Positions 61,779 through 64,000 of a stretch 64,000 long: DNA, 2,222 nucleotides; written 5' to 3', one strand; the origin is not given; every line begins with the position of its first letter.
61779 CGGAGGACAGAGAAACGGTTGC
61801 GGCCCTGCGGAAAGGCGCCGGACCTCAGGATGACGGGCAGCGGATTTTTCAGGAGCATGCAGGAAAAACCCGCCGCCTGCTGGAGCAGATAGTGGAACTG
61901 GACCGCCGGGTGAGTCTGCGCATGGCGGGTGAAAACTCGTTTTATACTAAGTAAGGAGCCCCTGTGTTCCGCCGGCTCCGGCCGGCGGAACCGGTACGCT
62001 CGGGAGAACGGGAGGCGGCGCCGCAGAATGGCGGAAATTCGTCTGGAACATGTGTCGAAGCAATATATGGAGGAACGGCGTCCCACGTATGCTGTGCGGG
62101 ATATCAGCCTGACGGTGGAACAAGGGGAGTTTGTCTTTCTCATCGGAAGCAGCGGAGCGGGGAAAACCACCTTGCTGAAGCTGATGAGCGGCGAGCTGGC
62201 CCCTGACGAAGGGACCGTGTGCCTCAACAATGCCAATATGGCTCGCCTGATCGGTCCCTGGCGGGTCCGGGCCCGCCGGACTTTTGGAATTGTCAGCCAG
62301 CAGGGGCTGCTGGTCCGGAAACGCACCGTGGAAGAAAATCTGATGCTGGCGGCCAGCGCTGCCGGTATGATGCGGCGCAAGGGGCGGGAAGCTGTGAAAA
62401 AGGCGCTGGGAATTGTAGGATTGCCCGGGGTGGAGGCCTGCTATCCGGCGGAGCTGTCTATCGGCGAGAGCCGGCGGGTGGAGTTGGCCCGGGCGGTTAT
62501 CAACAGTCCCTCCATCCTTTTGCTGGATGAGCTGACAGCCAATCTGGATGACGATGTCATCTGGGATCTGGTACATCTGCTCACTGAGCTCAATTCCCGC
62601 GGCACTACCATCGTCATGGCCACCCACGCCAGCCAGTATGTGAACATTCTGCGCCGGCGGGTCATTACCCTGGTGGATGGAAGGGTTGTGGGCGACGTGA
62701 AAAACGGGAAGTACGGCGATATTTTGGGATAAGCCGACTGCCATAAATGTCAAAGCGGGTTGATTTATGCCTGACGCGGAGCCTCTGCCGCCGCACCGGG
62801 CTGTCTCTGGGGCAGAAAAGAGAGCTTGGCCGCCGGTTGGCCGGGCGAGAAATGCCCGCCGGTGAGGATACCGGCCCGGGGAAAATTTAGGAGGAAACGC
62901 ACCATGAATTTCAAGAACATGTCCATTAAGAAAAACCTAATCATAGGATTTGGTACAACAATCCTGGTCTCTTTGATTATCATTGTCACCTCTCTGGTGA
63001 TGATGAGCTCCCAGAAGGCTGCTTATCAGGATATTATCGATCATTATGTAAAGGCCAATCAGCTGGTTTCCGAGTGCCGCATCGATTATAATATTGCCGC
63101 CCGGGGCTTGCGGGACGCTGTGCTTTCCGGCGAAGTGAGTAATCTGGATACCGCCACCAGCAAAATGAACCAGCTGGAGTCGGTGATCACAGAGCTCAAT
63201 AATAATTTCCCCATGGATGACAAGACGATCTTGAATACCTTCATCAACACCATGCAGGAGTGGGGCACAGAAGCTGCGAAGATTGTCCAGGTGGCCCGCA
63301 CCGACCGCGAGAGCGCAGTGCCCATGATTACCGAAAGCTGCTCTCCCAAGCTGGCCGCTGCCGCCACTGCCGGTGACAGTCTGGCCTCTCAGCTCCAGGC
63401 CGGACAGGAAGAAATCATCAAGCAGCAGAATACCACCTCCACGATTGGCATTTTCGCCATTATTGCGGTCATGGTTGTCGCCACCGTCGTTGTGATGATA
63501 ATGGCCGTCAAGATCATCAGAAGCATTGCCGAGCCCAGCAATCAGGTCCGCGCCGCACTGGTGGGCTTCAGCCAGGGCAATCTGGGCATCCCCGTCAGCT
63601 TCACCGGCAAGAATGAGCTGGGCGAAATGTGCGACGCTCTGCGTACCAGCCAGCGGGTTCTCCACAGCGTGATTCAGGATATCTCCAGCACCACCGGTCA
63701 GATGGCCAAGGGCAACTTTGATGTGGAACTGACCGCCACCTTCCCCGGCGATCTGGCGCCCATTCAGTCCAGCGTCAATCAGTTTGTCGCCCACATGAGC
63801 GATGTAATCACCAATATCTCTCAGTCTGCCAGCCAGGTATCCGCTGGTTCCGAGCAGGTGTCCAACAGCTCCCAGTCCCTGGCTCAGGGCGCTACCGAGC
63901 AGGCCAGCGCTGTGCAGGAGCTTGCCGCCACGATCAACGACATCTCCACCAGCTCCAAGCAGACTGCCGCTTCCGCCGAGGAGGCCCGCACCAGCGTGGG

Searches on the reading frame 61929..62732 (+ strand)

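Call 5: search_protein_families(library=pfam, proteins=[window:61929-62732:+], max_evalue=0.001)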
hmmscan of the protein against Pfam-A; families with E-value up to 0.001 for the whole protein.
window:61929-62732:+ (267 aa): 8 families
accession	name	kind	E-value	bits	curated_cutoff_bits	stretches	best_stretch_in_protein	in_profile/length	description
PF00005.33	ABC_tran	-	7.1e-31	108.1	25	1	57-204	2-137/137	ABC transporter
PF13304.12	AAA_21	-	7.5e-07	29.9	27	0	193-233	258-298/304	AAA domain, putative AbiEii toxin, Type IV TA system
PF07728.20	AAA_5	-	4.7e-05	23.9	22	0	69-118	2-53/139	AAA domain (dynein-related subfamily)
PF25199.1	nSTAND_NTPase5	-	4.8e-05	23.6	34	0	40-108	12-84/145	Novel STAND NTPase 5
PF13191.12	AAA_16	-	0.00016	22.6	32.6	1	65-224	23-162/167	AAA ATPase domain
PF06414.18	Zeta_toxin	-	0.00035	20.5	22.3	1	65-104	15-54/199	Zeta toxin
PF13401.12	AAA_22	-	0.00045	21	27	0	65-228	4-118/130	AAA domain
PF02463.25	SMC_N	-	0.00055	19.9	40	0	191-238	156-203/220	RecF/RecN/SMC N terminal domain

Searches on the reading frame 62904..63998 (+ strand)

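Call 81: search_protein_families(library=pfam, proteins=[window:62904-63998:+], max_evalue=0.01)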
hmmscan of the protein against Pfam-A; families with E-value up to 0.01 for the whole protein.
window:62904-63998:+ (365 aa): 5 families
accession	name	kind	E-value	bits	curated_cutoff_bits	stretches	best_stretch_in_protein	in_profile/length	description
PF00672.30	HAMP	-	2e-08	34.9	25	0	257-297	10-50/53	HAMP domain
PF12729.13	4HB_MCP_1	-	2.9e-07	30.6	27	1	5-163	1-165/181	Four helix bundle sensory module for signal transduction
PF18947.5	HAMP_2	-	0.0026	18.1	24.3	0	260-298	27-65/67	HAMP domain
PF00015.26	MCPsignal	-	0.008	16.5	34.6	1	287-364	91-164/172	Methyl-accepting chemotaxis protein (MCP) signalling domain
PF06103.16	DUF948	-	0.0094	16.5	37.2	1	286-352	19-85/89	Bacterial protein of unknown function (DUF948)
